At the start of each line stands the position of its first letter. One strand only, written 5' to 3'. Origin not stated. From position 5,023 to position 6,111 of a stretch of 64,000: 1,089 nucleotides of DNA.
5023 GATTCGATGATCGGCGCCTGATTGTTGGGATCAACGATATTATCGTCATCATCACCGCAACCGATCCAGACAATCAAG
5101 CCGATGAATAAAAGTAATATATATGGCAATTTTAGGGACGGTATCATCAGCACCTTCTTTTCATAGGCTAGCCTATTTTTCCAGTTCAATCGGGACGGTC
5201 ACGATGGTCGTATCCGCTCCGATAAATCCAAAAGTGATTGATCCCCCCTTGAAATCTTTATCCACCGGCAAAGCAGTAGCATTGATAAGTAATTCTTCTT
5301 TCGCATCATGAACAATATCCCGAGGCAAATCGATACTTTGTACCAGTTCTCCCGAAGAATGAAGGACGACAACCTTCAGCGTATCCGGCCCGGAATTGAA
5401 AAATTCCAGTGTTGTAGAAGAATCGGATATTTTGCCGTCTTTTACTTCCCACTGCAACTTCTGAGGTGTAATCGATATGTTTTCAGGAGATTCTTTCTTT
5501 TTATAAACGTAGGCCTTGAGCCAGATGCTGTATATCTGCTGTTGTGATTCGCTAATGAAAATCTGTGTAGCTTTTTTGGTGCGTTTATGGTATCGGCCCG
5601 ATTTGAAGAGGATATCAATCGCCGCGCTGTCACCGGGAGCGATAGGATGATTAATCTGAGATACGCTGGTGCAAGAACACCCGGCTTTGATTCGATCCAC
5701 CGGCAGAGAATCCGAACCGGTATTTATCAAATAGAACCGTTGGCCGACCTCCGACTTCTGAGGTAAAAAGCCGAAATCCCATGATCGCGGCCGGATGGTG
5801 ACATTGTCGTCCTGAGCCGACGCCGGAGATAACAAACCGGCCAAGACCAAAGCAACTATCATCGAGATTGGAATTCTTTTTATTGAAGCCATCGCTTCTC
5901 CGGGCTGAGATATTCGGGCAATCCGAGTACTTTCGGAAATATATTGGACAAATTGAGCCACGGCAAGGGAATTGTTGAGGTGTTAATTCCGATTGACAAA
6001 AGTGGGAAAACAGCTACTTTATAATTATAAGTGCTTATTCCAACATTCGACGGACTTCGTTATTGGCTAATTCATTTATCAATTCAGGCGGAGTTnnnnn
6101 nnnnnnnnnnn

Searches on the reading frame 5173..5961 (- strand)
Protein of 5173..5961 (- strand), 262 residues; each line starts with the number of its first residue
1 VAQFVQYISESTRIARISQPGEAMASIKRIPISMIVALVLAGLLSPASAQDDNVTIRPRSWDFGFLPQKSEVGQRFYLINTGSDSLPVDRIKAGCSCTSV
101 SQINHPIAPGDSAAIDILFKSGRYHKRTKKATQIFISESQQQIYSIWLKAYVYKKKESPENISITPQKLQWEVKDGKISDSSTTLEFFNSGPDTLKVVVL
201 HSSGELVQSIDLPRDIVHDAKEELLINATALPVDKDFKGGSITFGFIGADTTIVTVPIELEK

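Call 7: search_protein_families(library=pfam, proteins=[window:5173-5961:-], max_evalue=0.01)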
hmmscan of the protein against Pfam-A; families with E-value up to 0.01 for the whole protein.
window:5173-5961:- (262 aa): 2 families
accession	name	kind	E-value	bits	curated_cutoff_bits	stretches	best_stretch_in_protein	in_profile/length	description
PF07610.17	DUF1573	-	2.1e-14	53.7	26.1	1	57-149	4-95/98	Protein of unknown function (DUF1573)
PF22544.2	HYDIN_VesB_CFA65-like_Ig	-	5.5e-12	46.2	25.5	1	58-141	7-92/100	HYDIN/CFA65/VesB-like, Ig-like domain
